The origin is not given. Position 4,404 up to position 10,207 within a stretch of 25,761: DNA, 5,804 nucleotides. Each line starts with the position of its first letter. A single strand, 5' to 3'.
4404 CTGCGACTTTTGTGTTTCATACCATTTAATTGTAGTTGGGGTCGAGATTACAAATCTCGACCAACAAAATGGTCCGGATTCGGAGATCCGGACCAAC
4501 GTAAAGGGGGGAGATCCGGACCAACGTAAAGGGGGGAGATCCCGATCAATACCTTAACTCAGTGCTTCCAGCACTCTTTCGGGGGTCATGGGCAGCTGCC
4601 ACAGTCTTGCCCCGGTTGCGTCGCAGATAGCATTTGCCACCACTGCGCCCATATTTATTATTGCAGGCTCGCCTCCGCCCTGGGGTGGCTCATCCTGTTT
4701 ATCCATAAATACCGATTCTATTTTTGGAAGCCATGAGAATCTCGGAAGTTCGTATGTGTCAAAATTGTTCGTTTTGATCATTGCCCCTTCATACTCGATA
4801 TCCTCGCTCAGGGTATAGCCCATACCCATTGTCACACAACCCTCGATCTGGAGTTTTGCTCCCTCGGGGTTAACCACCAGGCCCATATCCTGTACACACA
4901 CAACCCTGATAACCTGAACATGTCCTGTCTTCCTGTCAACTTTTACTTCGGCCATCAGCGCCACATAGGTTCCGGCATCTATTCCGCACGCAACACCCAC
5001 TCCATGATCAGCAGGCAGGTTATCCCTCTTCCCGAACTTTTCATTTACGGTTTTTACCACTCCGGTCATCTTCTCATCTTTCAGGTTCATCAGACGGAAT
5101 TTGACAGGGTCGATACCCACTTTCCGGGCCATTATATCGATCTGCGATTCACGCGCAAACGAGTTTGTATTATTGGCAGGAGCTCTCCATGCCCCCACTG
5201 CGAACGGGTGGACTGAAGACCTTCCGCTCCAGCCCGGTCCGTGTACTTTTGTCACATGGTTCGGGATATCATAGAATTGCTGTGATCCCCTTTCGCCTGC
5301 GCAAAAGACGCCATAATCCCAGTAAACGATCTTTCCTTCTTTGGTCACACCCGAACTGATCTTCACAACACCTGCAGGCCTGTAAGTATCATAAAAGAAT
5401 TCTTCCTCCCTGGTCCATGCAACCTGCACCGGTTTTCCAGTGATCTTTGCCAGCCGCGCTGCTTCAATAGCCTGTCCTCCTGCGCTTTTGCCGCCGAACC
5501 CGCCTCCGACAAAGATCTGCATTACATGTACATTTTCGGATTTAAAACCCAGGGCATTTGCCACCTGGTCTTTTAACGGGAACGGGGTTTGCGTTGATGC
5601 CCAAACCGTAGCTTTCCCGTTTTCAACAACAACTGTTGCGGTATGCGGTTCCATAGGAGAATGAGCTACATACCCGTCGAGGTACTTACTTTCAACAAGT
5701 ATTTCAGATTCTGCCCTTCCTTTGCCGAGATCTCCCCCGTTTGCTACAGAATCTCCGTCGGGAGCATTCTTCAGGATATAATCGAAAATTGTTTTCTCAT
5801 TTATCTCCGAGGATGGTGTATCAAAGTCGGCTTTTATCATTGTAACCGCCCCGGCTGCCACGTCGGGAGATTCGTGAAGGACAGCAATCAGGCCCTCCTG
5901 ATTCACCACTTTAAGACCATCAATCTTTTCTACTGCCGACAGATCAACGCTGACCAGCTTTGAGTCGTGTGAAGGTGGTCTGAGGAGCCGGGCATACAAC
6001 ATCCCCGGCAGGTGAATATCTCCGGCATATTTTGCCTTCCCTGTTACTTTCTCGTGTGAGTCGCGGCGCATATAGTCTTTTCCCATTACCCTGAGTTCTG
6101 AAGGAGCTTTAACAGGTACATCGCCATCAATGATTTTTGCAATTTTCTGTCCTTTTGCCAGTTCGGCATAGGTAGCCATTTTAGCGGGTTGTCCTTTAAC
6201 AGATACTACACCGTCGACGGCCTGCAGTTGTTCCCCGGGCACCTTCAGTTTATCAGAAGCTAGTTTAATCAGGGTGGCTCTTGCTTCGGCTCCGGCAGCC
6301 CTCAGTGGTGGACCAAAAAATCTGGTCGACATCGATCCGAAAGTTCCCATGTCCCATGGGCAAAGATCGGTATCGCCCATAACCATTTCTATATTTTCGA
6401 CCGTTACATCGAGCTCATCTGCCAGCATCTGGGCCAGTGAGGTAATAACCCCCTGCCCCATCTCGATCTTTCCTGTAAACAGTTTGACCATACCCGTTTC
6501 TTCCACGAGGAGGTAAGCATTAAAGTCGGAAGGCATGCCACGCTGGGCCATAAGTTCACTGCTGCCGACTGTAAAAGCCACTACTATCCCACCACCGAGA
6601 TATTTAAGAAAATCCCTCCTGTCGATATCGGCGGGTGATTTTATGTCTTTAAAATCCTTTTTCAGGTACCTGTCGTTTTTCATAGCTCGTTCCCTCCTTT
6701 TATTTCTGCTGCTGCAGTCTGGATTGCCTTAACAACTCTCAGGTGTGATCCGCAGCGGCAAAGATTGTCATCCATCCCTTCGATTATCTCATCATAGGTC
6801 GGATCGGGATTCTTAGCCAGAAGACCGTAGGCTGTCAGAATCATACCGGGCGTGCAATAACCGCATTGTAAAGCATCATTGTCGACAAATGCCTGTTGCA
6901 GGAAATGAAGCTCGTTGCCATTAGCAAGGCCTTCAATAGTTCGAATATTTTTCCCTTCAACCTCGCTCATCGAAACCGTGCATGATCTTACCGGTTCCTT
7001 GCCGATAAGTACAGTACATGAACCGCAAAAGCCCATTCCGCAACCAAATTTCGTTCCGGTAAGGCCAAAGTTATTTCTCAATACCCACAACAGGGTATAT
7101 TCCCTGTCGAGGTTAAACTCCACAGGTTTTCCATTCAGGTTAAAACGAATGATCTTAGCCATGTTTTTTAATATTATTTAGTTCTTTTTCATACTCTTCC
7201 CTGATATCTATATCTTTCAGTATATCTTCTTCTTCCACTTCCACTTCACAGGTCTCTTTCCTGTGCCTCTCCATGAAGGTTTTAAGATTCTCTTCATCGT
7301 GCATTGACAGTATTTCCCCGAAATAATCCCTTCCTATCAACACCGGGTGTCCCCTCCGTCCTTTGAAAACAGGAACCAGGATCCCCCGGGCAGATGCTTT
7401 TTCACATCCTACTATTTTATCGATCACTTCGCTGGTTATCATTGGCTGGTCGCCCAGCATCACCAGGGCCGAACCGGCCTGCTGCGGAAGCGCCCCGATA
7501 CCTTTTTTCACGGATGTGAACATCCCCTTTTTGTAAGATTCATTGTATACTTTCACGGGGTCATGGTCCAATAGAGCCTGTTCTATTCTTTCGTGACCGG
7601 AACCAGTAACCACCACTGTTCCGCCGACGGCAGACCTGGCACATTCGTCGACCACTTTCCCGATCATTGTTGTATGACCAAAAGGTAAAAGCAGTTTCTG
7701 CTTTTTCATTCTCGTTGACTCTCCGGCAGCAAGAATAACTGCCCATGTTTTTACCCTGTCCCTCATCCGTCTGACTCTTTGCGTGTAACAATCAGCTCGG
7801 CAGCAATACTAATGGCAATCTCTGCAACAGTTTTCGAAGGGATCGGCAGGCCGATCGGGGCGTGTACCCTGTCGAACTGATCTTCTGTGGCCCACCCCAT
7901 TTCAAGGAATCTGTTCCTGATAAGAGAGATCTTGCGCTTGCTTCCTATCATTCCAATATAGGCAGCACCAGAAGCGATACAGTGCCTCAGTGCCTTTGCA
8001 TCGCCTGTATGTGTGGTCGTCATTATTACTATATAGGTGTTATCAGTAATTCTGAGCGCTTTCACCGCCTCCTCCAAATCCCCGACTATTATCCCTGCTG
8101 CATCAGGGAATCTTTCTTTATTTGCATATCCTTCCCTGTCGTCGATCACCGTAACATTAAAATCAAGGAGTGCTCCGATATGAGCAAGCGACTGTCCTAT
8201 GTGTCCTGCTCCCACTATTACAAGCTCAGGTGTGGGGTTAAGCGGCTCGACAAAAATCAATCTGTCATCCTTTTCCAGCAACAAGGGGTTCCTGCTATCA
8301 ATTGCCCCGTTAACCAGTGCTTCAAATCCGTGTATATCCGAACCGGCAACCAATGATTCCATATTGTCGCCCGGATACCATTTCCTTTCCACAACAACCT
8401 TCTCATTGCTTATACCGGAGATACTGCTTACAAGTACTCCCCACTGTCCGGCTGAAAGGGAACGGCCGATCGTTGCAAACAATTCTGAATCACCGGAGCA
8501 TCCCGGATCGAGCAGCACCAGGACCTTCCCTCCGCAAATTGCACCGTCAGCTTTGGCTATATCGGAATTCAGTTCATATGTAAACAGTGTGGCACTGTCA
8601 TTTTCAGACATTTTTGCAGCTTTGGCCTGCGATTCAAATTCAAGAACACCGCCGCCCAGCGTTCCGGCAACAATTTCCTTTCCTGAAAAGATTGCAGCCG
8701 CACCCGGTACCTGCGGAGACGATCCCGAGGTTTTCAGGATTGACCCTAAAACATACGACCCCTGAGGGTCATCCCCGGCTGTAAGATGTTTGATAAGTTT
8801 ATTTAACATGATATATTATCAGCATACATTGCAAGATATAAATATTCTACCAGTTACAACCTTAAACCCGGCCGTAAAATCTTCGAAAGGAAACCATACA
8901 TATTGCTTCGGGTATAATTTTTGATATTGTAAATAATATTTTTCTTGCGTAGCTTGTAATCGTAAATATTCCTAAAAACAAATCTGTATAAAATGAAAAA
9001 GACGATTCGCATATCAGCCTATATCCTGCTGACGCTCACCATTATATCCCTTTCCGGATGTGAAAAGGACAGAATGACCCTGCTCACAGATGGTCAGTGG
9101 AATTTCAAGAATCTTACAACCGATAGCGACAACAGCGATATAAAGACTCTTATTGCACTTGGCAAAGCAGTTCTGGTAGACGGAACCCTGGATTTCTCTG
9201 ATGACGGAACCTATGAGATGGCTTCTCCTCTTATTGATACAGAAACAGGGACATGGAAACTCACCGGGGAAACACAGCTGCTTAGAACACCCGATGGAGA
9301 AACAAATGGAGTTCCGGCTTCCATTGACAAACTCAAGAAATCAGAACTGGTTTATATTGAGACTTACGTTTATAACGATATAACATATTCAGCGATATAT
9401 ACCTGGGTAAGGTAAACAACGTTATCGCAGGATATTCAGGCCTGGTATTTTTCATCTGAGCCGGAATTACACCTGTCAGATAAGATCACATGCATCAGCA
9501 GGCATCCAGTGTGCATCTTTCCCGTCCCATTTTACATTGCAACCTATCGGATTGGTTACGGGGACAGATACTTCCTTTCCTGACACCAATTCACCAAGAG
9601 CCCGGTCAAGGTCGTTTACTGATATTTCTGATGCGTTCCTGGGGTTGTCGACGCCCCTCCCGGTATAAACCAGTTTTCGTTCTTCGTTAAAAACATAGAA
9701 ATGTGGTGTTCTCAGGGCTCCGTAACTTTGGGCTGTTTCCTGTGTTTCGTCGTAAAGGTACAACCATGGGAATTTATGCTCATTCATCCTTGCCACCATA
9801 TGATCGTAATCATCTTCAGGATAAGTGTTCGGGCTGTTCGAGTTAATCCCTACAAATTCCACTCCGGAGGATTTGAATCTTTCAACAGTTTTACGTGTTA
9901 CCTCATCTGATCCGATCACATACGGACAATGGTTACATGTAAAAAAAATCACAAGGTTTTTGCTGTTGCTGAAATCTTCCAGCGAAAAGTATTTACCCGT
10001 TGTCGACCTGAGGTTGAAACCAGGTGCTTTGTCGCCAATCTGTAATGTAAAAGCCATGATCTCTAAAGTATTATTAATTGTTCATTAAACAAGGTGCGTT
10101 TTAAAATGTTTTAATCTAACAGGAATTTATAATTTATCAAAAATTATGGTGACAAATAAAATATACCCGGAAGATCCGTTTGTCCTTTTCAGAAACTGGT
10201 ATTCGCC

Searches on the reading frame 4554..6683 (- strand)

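Call 87: search_protein_families(library=pfam, proteins=[window:4554-6683:-], max_evalue=0.00001)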
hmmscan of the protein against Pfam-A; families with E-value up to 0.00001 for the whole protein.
window:4554-6683:- (709 aa): 2 families
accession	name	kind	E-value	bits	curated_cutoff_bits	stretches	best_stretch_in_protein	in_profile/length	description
PF20256.3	MoCoBD_2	-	1.2e-52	179.7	27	2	29-180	25-170/283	Molybdopterin cofactor-binding domain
PF02738.23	MoCoBD_1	-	3.4e-42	144.7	27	1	315-534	14-244/244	Molybdopterin cofactor-binding domain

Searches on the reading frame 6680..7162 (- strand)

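Call 87: search_protein_families(library=pfam, proteins=[window:6680-7162:-], max_evalue=0.00001)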
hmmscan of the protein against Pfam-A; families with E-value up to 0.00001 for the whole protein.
window:6680-7162:- (160 aa): 2 families
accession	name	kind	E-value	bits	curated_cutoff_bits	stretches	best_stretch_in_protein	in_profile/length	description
PF01799.25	Fer2_2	-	1.2e-28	99.5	30.3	1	75-148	1-75/75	[2Fe-2S] binding domain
PF00111.32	Fer2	-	4.6e-10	39.7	21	1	8-71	2-62/77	2Fe-2S iron-sulfur cluster binding domain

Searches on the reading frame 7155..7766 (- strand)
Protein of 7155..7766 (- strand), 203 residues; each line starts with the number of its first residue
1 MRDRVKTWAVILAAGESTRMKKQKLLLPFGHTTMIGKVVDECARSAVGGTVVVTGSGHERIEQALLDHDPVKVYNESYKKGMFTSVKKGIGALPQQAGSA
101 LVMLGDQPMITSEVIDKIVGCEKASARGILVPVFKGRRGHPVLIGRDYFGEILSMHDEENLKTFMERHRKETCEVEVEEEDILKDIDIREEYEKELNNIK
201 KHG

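Call 87: search_protein_families(library=pfam, proteins=[window:7155-7766:-], max_evalue=0.00001)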
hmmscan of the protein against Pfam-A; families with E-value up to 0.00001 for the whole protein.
window:7155-7766:- (203 aa): 3 families
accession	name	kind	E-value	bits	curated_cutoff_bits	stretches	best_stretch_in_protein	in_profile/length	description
PF12804.13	NTP_transf_3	-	4.3e-33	115.2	27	1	9-169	1-158/160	MobA-like NTP transferase domain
PF01128.25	IspD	-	1.9e-07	31.6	27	1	9-129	3-124/221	2-C-methyl-D-erythritol 4-phosphate cytidylyltransferase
PF02348.25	CTP_transf_3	-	3.1e-06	27.6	22.6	1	9-119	2-111/217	Cytidylyltransferase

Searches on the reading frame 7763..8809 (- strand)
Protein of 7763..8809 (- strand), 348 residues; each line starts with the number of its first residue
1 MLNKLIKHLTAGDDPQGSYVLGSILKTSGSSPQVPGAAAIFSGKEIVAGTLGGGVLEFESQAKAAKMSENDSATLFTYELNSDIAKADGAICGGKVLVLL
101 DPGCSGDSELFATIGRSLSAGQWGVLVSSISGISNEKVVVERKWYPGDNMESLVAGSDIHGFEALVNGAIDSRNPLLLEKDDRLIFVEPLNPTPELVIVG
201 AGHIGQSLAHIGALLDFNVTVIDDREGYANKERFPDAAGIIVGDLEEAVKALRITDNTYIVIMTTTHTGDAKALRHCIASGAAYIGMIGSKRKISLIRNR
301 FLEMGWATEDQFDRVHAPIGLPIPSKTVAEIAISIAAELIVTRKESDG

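Call 87: search_protein_families(library=pfam, proteins=[window:7763-8809:-], max_evalue=0.00001)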
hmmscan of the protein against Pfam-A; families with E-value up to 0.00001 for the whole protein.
window:7763-8809:- (348 aa): 2 families
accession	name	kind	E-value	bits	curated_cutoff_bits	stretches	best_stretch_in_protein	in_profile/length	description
PF13478.12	XdhC_C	-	7.3e-41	140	29.7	1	196-339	1-125/125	XdhC Rossmann domain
PF02625.21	XdhC_CoxI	-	1.7e-09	37.9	24.3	1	18-78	7-67/68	XdhC and CoxI family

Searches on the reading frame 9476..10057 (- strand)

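Call 87: search_protein_families(library=pfam, proteins=[window:9476-10057:-], max_evalue=0.00001)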
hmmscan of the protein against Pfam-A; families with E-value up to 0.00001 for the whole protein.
window:9476-10057:- (193 aa): 2 families
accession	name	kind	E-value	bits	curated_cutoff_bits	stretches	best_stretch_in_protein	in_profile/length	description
PF08534.16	Redoxin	-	3.4e-23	82.5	26.6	1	7-146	2-140/148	Redoxin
PF00578.27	AhpC-TSA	-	3.9e-18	66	26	1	7-131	1-123/124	AhpC/TSA family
